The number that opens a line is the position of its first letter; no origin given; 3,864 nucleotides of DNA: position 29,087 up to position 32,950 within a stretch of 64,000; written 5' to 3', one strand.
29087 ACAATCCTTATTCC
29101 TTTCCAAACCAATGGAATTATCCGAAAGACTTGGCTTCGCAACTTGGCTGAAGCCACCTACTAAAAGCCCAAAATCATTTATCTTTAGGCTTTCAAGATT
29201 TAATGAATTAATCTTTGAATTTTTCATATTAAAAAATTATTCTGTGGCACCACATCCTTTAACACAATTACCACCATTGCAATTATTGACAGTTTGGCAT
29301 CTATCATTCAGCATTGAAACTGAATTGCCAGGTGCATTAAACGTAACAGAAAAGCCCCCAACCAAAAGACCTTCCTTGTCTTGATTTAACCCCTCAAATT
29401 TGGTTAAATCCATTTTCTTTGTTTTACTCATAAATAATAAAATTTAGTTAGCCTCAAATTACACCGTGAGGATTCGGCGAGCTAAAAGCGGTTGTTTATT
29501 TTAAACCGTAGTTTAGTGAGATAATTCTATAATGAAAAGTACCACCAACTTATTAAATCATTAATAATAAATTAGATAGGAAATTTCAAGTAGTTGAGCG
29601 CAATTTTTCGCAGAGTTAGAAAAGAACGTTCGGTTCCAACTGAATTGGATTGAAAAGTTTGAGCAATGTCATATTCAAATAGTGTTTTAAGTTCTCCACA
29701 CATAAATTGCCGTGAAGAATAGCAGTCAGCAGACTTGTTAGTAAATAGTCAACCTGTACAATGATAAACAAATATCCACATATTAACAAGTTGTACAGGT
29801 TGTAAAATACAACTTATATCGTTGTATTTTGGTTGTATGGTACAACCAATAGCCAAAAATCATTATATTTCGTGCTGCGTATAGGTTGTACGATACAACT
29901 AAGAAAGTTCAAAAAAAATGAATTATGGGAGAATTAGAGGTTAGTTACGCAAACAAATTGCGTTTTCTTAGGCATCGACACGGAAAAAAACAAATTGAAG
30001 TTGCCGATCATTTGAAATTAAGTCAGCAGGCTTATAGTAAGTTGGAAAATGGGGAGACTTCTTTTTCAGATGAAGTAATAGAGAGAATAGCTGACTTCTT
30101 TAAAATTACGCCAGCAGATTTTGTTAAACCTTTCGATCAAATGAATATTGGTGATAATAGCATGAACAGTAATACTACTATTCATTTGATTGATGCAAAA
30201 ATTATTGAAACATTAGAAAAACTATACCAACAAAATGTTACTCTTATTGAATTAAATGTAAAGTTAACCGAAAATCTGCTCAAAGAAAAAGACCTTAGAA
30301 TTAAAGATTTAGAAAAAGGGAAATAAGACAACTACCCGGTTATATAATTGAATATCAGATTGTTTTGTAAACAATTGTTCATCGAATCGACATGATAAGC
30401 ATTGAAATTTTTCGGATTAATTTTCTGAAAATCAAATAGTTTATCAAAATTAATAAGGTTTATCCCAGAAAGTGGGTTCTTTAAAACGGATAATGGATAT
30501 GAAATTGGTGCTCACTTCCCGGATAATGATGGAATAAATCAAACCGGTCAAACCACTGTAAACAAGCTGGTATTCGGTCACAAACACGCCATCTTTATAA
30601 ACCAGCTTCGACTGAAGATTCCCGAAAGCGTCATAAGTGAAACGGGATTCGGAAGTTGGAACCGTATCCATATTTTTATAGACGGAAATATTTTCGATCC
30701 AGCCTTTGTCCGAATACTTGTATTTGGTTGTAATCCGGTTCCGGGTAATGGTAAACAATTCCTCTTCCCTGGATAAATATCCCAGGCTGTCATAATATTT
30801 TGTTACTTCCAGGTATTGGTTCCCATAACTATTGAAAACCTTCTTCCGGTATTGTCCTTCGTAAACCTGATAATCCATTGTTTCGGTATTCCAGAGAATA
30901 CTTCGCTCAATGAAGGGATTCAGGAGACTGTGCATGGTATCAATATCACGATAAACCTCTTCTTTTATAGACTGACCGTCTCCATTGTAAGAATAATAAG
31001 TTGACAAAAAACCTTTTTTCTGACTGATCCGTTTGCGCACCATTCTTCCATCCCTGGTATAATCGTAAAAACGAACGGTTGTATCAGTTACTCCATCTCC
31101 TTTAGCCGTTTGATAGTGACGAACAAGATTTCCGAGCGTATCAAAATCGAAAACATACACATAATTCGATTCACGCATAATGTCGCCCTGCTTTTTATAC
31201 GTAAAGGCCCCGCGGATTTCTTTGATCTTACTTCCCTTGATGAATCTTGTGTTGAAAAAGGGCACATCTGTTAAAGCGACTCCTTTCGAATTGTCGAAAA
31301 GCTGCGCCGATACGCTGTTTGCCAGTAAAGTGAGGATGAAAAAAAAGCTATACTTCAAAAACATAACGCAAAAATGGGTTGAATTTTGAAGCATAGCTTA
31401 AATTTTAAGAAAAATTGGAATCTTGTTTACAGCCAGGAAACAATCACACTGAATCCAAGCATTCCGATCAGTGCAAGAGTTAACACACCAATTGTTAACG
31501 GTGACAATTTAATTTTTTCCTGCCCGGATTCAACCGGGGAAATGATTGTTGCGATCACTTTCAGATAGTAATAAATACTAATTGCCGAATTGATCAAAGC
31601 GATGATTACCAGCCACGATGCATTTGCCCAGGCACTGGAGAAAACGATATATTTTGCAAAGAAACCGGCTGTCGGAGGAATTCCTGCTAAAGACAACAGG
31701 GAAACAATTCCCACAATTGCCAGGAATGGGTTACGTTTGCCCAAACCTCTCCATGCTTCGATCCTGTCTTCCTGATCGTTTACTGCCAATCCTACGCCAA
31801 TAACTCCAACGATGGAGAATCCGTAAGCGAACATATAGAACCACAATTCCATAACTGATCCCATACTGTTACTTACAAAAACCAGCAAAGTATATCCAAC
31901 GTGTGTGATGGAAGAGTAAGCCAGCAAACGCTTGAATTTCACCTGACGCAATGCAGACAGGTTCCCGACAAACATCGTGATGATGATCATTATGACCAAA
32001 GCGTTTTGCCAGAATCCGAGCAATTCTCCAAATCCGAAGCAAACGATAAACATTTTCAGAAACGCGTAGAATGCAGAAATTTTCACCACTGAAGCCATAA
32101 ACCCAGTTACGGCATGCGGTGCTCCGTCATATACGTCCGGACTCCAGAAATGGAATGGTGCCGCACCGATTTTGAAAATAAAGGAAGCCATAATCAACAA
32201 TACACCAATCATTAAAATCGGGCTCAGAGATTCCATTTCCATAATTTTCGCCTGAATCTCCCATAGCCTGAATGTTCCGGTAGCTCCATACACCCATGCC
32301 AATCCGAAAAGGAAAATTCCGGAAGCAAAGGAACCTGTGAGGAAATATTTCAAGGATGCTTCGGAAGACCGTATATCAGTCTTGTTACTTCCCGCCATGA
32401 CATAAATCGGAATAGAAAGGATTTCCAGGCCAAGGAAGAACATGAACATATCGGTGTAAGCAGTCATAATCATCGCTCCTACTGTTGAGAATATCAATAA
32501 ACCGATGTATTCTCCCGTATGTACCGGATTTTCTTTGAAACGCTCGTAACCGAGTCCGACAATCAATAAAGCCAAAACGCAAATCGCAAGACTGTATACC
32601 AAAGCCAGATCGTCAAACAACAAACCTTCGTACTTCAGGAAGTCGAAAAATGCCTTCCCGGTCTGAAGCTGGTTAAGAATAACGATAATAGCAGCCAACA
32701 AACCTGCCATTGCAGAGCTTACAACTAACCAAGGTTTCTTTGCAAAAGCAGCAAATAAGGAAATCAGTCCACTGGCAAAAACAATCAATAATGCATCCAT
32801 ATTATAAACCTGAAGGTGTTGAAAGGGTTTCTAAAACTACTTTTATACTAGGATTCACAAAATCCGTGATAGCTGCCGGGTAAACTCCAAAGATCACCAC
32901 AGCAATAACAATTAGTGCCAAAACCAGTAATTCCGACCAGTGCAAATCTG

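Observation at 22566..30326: Compact radical-SAM/SPASM RiPP cluster: four precursors, maturase, outer-membrane barrel, C39-ABC exporter and a divergent XRE regulator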

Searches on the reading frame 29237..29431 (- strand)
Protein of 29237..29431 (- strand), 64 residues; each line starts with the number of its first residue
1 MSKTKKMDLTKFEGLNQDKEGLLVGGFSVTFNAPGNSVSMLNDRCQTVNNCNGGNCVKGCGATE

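Call 3: search_protein_families(library=ncbifam, proteins=[window:29237-29431:-], max_evalue=0.01)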
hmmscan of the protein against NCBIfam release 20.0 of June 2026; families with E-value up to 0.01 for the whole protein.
window:29237-29431:- (64 aa): 0 families

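Call 4: search_protein_families(library=pfam, proteins=[window:29237-29431:-], max_evalue=0.01)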
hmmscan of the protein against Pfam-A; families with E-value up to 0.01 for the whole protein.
window:29237-29431:- (64 aa): 0 families

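Call 14: search_protein_families(library=ncbifam, proteins=[window:29237-29431:-], max_evalue=10)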
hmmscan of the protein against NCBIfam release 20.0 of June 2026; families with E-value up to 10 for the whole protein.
window:29237-29431:- (64 aa): 0 families

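Call 18: list_cluster_members(proteins=[window:29237-29431:-, window:29021-29227:-, window:28811-29014:-, window:28511-28741:-, window:24776-27205:-, window:22566-24761:-, window:29925-30326:+])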
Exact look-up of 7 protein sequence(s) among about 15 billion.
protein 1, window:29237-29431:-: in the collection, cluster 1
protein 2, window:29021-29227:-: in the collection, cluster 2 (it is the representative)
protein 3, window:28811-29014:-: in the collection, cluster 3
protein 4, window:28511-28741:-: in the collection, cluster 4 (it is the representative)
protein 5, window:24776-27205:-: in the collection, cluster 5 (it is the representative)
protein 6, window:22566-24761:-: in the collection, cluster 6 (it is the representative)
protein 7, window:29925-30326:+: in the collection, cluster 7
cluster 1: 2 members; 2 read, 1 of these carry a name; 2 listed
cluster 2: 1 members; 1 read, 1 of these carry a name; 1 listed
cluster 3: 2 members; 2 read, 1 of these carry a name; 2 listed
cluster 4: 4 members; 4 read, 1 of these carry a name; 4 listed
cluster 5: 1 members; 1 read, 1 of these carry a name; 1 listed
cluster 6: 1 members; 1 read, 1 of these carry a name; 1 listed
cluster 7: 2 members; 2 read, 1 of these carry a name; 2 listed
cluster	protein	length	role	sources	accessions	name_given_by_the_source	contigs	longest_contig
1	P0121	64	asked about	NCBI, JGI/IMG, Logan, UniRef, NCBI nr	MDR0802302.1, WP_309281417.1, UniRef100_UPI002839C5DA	hypothetical protein [Fluviicola sp.] | hypothetical protein | hypothetical protein n=1 Tax=Fluviicola sp. TaxID=1917219 RepID=UPI002839C5DA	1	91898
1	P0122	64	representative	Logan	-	-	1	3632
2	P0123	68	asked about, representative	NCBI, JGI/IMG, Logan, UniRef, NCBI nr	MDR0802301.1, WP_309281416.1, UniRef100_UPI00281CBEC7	hypothetical protein [Fluviicola sp.] | hypothetical protein | hypothetical protein n=1 Tax=Fluviicola sp. TaxID=1917219 RepID=UPI00281CBEC7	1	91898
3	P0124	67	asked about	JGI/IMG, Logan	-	hypothetical protein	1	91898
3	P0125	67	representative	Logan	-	-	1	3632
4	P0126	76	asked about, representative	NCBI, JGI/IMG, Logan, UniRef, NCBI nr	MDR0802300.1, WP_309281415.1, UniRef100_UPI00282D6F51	hypothetical protein [Fluviicola sp.] | hypothetical protein | hypothetical protein n=1 Tax=Fluviicola sp. TaxID=1917219 RepID=UPI00282D6F51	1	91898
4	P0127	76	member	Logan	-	-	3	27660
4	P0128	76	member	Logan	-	-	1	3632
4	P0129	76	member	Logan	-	-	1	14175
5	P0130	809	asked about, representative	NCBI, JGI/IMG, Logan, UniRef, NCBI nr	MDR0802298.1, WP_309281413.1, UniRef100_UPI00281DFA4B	outer membrane beta-barrel family protein [Fluviicola sp.] | hypothetical protein | outer membrane beta-barrel family protein n=1 Tax=Fluviicola sp. TaxID=1917219 ...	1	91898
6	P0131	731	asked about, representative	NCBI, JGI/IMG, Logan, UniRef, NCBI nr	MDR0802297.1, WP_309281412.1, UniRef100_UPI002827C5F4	peptidase domain-containing ABC transporter [Fluviicola sp.] | ATP-binding cassette subfamily B protein | peptidase domain-containing ABC transporter n=1 Tax=Fluviicola sp. TaxID=1917219 ...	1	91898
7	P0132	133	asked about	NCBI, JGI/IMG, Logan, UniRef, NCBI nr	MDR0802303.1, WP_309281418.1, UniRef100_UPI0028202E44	helix-turn-helix transcriptional regulator [Fluviicola sp.] | transcriptional regulator with XRE-family HTH domain | helix-turn-helix domain-containing protein n=1 Tax=Fluviicola sp. TaxID=1917219 ...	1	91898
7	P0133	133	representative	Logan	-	-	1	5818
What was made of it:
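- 29237..29431 (-): Precursor P1 (64 aa, one-module 'type a'). Leader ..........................; core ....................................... NCBI names it 'hypothetical protein' (call 18).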

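Call 38: predict_structure(alignment_id=A1)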
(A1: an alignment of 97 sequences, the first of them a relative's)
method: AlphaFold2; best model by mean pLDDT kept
length: 809 residues; sequences in the alignment: 97
mean_pLDDT: 85.8   pTM: 0.75
mean pLDDT of the five models: 85.8, 84.7, 84.5, 84.2, 83.9
residues with pLDDT >= 90: 447; 70-90: 270; 50-70: 53; < 50: 39
segments of 3 or more residues with pLDDT < 50: 1-8, 10-16, 32-36, 792-802, 804-809
pLDDT, mean of each block of 10 residues (from residue 1): 45 50 67 58 87 91 86 91 75 88 85 82 73 60 91 73 83 84 85 74 76 82 92 89 73 91 92 88 91 93 88 95 91 92 94 89 87 94 92 91 92 93 90 93 94 95 94 90 86 96 96 98 93 89 98 93 93 89 87 94 93 95 87 86 94 91 93 91 89 92 91 78 87 92 91 88 85 89 89 41 43
secondary structure, 60 per line:
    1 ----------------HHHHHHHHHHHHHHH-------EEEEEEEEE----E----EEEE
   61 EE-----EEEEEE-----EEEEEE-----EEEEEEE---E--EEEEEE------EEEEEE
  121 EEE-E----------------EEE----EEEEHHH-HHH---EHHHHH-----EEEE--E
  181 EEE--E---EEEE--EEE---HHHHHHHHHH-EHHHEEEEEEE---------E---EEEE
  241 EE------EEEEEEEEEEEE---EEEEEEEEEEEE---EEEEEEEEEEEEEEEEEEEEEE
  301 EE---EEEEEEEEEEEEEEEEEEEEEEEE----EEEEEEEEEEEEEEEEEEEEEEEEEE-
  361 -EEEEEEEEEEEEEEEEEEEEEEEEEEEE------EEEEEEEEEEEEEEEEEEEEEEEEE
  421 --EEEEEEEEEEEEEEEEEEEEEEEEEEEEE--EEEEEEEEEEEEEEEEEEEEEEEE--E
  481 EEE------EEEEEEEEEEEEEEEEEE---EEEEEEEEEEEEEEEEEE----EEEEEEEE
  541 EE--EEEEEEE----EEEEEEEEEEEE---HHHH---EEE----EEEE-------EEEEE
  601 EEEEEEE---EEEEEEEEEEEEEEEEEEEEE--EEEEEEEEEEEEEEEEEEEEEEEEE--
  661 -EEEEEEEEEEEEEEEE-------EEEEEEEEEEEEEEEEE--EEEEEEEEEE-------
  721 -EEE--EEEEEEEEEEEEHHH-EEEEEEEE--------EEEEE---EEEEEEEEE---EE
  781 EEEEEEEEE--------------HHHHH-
elements in order (helices of 4 or more, strands of 3 or more residues): H17-31 E39-47 E57-62 E68-73 E79-84 E90-96 E103-108 E115-123 E142-144 E149-152 H164-168 E174-177 E180-183 E190-193 E196-198 H202-211 E217-223 E237-242 E249-260 E264-275 E279-302 E306-329 E334-359 E362-389 E396-420 E423-451 E454-477 E480-483 E490-507 E511-528 E533-542 E545-551 E556-567 H571-574 E578-580 E585-588 E596-607 E611-631 E634-658 E662-677 E685-701 E704-713 E722-724 E727-738 E743-750 E759-763 E767-775 E779-789 H804-808
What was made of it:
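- On TonB-dependent transporters: AF2 pLDDT 85.8 (call 38).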

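Call 40: fold_search(model_id=the predicted structure, library=pdb)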
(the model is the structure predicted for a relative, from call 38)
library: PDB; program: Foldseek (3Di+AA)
matches with E <= 10: 877; with E <= 0.001: 211
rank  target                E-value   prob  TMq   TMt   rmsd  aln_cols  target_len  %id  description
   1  8the_A                9.7e-21  1.00  0.56  0.63   7.5       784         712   12  Cryo-EM structure of Pseudomonas aeruginosa TonB-dependent transporter PhuR in complex with synthetic antibody and hem (released 2024-01-31)
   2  6r1f                  2.5e-20  1.00  0.49  0.56   9.0       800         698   13  Crystal structure of the ferric enterobactin receptor mutant R480A from Pseudomonas aeruginosa (PfeA) in complex with en (released 2019-04-10)
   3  5fp2_B                3.0e-20  1.00  0.48  0.70   8.8       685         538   14  Crystal structure of the siderophore receptor PirA from Pseudomonas aeruginosa (released 2015-12-09)
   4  6q5e                  4.4e-20  1.00  0.48  0.55   9.2       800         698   14  Crystal structure of the ferric enterobactin receptor from Pseudomonas aeruginosa (PfeA) in complex with enterobactin (released 2019-01-16)
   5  2hdf                  1.2e-19  1.00  0.49  0.66   9.2       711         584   12  Crystal structure of the Colicin I receptor Cir from E.coli (released 2007-05-08)
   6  5mzs                  1.3e-19  1.00  0.48  0.55   9.6       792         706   14  Crystal structure of the ferric enterobactin receptor (PfeA) mutant (R480A_Q482A) from Pseudomonas aeruginosa (released 2018-02-14)
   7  1fep                  1.3e-19  1.00  0.49  0.57   8.8       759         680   14  FERRIC ENTEROBACTIN RECEPTOR (released 1999-01-13)
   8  6i2j                  1.8e-19  1.00  0.50  0.57   9.0       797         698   13  Crystal structure of the ferric enterobactin receptor mutant (Q482A) from Pseudomonas aeruginosa (PfeA) in complex with  (released 2019-01-16)
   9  5m9b                  2.0e-19  1.00  0.49  0.55   8.7       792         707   14  Crystal structure of the ferric enterobactin receptor (PfeA) from Pseudomonas aeruginosa (released 2018-02-21)
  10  5nc4                  2.4e-19  1.00  0.50  0.57   9.2       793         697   13  Crystal structure of the ferric enterobactin receptor (PfeA) in complex with protochelin from Pseudomonas aeruginosa (released 2018-03-21)
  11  2hdi_A                4.3e-19  1.00  0.50  0.66   8.2       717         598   12  Crystal structure of the Colicin I receptor Cir from E.coli in complex with receptor binding domain of Colicin Ia. (released 2007-05-08)
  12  6i96                  4.5e-19  1.00  0.54  0.64   8.0       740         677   13  Structure of the ferrioxamine B transporter FoxA from Pseudomonas aeruginosa in complex with ferrioxamine B (released 2019-08-28)
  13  5out                  6.0e-19  1.00  0.48  0.54   9.2       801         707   13  CRYSTAL STRUCTURE OF THE FERRIC ENTEROBACTIN RECEPTOR (PFEA) MUTANT (G324V) FROM PSEUDOMONAS AERUGINOSA (released 2018-09-05)
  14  9nn6_A                6.3e-19  1.00  0.51  0.64   9.2       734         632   13  E. coli Cir in Complex with the RBD of Microcin V (released 2025-09-24)
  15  6i97_A                6.6e-19  1.00  0.53  0.56   9.6       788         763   13  Structure of the ferrioxamine B transporter FoxA from Pseudomonas aeruginosa in complex with ferrioxamine B and a C-te (released 2019-08-28)
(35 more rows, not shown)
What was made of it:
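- On TonB-dependent transporters: Foldseek hits PhuR, PfeA, Cir and FoxA at E about 1e-20 and TM 0.5-0.7 (call 40).
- Barrel: TBDT fold (calls 38, 40). Every structural neighbour of the model is an uptake transporter (haem, siderophores, colicin and microcin receptors; call 40).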

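Call 50: find_homologous_proteins(query=A3, max_evalue=0.001)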
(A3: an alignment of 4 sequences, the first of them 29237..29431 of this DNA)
Query A3 (4 sequences) (64 aa, profile of the alignment): 19 proteins with E <= 0.001 among 335 candidates.
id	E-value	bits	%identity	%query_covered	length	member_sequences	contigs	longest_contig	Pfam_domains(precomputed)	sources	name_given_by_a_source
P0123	6.3e-26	108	42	97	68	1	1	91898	-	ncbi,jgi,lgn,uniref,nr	ncbi:hypothetical protein [Fluviicola sp.]|jgi:hypothetical protein|uniref:hypothetical protein n=1 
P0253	2.2e-23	100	45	97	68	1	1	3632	-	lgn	-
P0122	5.3e-21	92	92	98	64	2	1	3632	-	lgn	-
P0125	2.8e-20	90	40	77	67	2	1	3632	-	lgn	-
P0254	3.1e-19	86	43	97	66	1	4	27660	-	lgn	-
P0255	3.9e-18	83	79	97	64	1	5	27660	-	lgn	-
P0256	2.2e-16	77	38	77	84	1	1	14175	-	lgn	-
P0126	3.5e-16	77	38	78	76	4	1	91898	-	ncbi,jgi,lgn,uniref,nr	ncbi:hypothetical protein [Fluviicola sp.]|jgi:hypothetical protein|uniref:hypothetical protein n=1 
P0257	1.8e-15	74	79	95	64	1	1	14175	-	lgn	-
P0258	2.8e-14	70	48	100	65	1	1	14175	-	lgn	-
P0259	5.0e-14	70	70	95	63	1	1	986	-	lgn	-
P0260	8.4e-8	50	32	92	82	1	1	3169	-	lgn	-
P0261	2.3e-7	48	38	78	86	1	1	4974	-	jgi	jgi:hypothetical protein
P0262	1.1e-6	46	38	91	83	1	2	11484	-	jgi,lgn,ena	-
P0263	1.3e-6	46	38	91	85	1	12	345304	-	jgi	jgi:hypothetical protein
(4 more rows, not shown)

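Call 62: search_protein_representatives(alignment_id=A4)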
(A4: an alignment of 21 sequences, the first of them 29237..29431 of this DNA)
Query: 21 sequences, 64 profile positions. Proteins with E-value up to 0.001 (for the whole library): 180; up to 1e-10: 22; up to 1e-30: 0. The best 150 are listed.
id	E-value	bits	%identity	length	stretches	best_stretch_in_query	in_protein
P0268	8.4e-30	118.8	-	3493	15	11-35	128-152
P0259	1.3e-19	86.1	-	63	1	2-59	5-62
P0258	1.7e-17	79.4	-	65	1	2-61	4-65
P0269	5.5e-15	71.3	-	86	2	1-63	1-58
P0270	3.1e-14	68.9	-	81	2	1-61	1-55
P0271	3.8e-14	68.6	-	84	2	1-63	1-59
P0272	1.1e-13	67.2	-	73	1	2-60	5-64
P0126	4.4e-13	65.2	-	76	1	7-63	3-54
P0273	5.6e-13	64.9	-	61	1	1-59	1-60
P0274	6.1e-13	64.7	-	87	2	1-60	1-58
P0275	2.5e-12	62.8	-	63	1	2-59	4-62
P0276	3.0e-12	62.6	-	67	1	1-58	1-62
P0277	4.3e-12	62.0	-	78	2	4-64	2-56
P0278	9.3e-12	61.0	-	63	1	2-61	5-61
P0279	1.3e-11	60.5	-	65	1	2-63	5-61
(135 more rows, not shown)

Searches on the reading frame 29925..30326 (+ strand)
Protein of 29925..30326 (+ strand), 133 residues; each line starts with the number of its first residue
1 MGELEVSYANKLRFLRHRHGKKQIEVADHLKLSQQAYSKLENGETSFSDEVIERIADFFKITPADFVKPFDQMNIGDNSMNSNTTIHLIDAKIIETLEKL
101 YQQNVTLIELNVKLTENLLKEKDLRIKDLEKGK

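Call 3: search_protein_families(library=ncbifam, proteins=[window:29925-30326:+], max_evalue=0.01)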
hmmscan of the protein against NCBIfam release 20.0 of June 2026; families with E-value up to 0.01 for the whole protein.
window:29925-30326:+ (133 aa): 7 families
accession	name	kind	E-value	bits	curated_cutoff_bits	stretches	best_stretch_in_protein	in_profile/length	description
NF041951.1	phage_RstR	subfamily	9.4e-09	35.5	80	1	8-65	3-60/108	RstR family transcriptional repressor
NF041575.1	antitoxPezA_Strep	equivalog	1.4e-06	28.4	290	1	11-103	5-96/158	type II toxin-antitoxin system antitoxin PezA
TIGR03070.1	couple_hipB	subfamily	0.0001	22.2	71.65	1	9-57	4-52/58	type II toxin-antitoxin system Y4mF family antitoxin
NF003162.0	PRK04140.1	equivalog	0.00031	19.9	263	1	10-100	129-217/317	transcriptional regulator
NF052239.1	antitox_spr1629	equivalog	0.00041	19.6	335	1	10-130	5-123/377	spr1629 family repressor/antitoxin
NF006071.0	PRK08215.1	equivalog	0.0022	17.6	372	0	15-42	220-247/258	RNA polymerase sporulation sigma factor SigG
TIGR02850.1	spore_sigG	equivalog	0.0088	15.5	457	0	15-43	217-245/254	RNA polymerase sporulation sigma factor SigG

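Call 4: search_protein_families(library=pfam, proteins=[window:29925-30326:+], max_evalue=0.01)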
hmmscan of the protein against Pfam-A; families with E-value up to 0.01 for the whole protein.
window:29925-30326:+ (133 aa): 4 families
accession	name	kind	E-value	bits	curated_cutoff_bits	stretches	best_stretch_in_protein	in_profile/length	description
PF01381.28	HTH_3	-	4.8e-12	46.2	23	1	13-66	2-55/55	Helix-turn-helix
PF13560.12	HTH_31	-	1.4e-10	41.7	27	1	9-64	3-59/64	Helix-turn-helix domain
PF13443.12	HTH_26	-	7e-09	36.3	22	1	11-68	1-59/63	Cro/C1-type HTH DNA-binding domain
PF12844.13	HTH_19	-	8e-07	29.3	30.2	1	10-64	2-56/64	Helix-turn-helix domain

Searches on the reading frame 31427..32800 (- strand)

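Call 74: search_protein_families(library=pfam, proteins=[window:31427-32800:-], max_evalue=0.001)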
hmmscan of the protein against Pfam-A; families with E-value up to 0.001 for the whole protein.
window:31427-32800:- (457 aa): 1 family
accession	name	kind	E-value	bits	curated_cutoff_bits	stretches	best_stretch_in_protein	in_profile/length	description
PF00361.26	Proton_antipo_M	-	2.2e-68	231.1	21.5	1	117-408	3-294/294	NADH:quinone oxidoreductase/Mrp antiporter, TM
